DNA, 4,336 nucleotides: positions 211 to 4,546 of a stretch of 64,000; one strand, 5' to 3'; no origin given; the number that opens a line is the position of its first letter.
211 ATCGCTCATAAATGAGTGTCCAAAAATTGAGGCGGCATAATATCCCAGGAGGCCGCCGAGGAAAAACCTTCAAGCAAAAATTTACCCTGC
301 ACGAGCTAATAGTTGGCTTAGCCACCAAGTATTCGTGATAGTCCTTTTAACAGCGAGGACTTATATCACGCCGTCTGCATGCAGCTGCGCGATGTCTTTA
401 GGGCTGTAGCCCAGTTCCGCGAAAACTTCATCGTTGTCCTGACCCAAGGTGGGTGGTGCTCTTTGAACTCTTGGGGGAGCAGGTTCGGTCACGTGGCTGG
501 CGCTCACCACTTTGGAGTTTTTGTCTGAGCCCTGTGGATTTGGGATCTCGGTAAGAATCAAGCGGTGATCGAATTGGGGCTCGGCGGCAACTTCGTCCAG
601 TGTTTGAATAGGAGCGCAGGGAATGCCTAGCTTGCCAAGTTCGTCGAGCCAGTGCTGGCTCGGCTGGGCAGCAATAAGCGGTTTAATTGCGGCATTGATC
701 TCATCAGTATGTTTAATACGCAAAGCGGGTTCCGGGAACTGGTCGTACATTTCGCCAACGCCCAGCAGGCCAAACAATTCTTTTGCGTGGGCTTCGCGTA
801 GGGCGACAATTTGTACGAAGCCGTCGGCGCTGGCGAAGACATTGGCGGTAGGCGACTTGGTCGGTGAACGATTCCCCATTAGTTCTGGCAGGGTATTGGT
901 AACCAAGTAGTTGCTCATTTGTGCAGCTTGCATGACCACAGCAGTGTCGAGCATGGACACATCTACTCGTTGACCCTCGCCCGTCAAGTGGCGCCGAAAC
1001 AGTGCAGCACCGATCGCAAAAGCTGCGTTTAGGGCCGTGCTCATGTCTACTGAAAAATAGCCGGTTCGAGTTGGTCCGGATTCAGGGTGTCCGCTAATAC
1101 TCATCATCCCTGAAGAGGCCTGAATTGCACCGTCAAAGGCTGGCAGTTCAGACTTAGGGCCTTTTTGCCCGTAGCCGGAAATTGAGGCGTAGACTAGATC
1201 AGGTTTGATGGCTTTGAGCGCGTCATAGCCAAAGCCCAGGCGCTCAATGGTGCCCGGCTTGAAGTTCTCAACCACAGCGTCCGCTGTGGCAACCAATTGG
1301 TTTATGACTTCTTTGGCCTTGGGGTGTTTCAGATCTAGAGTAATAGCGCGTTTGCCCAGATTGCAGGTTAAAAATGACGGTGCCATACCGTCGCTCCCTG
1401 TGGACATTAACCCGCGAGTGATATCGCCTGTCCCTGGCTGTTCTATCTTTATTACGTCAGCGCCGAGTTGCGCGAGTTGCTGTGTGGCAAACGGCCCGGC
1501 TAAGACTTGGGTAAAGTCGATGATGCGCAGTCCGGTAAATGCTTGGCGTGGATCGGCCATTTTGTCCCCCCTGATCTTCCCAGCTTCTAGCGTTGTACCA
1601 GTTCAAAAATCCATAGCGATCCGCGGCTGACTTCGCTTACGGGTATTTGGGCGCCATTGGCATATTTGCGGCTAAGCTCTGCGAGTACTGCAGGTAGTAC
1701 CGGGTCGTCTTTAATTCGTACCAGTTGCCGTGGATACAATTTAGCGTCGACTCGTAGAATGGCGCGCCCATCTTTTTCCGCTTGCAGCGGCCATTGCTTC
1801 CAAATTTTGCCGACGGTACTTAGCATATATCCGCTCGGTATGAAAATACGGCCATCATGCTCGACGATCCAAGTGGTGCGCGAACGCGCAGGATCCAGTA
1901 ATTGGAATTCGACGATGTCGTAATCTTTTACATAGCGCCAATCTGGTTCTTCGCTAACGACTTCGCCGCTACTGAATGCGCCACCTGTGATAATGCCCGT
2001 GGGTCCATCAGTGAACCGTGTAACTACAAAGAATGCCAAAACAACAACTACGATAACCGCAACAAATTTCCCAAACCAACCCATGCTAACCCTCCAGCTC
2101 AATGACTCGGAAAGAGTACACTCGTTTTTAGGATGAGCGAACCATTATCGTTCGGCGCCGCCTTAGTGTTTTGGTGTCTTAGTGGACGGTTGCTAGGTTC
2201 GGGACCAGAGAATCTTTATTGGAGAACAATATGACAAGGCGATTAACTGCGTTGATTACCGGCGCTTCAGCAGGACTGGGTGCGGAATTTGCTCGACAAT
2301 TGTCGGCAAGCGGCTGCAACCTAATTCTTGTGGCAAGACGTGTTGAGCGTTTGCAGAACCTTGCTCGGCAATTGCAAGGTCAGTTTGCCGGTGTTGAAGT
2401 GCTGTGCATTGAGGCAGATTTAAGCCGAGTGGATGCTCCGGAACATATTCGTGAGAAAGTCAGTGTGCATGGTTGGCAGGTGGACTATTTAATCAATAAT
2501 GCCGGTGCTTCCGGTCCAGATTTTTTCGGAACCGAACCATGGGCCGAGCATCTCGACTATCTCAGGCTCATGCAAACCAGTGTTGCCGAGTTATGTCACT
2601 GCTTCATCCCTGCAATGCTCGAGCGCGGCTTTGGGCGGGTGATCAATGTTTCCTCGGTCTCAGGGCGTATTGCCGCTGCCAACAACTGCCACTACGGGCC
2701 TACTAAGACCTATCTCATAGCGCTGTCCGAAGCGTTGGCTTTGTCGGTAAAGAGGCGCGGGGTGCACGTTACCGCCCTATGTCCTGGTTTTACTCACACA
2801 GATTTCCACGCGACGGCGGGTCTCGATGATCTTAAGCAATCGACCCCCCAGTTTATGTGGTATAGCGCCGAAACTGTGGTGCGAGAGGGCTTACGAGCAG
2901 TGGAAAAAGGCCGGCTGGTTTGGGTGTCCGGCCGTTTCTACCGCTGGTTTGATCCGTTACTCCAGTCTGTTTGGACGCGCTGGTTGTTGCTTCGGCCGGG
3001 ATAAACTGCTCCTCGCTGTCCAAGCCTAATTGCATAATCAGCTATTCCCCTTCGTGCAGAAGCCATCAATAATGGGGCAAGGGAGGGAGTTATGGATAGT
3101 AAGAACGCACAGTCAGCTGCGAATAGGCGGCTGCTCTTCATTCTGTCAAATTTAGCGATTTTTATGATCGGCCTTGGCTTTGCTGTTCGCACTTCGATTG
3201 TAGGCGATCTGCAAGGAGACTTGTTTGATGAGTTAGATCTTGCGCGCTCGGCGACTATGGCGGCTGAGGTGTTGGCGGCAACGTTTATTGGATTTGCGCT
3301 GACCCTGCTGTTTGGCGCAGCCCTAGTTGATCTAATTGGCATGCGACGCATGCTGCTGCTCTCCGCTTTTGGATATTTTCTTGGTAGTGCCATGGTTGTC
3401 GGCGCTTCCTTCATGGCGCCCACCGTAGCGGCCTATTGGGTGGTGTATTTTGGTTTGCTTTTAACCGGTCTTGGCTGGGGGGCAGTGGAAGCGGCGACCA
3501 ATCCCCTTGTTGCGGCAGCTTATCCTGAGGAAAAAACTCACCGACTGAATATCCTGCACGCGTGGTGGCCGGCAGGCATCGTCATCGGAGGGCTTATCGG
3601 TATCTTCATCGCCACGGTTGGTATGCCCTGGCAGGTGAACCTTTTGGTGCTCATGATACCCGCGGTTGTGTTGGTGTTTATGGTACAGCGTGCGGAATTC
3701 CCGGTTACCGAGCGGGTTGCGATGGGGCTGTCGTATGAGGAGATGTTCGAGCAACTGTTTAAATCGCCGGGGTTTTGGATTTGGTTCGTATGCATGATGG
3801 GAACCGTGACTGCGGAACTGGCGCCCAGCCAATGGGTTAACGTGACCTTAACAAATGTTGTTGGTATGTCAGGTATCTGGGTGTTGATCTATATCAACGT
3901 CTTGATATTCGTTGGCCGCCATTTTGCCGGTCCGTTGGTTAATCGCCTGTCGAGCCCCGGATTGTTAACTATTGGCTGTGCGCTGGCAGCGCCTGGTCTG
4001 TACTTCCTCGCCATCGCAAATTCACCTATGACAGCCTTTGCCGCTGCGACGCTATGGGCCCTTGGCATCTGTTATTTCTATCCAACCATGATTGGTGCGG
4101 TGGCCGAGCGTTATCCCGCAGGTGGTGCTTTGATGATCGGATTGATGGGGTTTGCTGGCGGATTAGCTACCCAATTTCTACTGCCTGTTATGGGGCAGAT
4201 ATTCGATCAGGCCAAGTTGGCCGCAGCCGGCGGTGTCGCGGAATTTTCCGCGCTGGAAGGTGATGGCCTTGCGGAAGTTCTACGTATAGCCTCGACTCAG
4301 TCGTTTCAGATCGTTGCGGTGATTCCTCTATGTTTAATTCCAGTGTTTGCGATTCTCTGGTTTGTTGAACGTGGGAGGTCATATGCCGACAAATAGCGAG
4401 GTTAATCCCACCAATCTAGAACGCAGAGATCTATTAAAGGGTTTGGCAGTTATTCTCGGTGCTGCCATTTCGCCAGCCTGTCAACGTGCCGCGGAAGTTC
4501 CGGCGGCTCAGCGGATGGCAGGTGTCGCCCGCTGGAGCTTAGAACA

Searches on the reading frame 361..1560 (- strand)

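Call 53: search_protein_families(library=pfam, proteins=[window:361-1560:-], max_evalue=0.00001)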
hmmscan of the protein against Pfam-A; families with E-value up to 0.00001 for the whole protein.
window:361-1560:- (399 aa): 1 family
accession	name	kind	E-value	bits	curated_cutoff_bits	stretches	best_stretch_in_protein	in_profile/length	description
PF02515.22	CoA_transf_3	-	1e-113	380.7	23.3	1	9-376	2-366/366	CoA-transferase family III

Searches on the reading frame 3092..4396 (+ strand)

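Call 53: search_protein_families(library=pfam, proteins=[window:3092-4396:+], max_evalue=0.00001)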
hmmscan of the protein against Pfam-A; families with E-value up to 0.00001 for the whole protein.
window:3092-4396:+ (434 aa): 1 family
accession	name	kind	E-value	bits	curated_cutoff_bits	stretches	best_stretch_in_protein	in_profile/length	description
PF07690.21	MFS_1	-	7e-22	78.2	33.4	1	24-359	6-342/347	Major Facilitator Superfamily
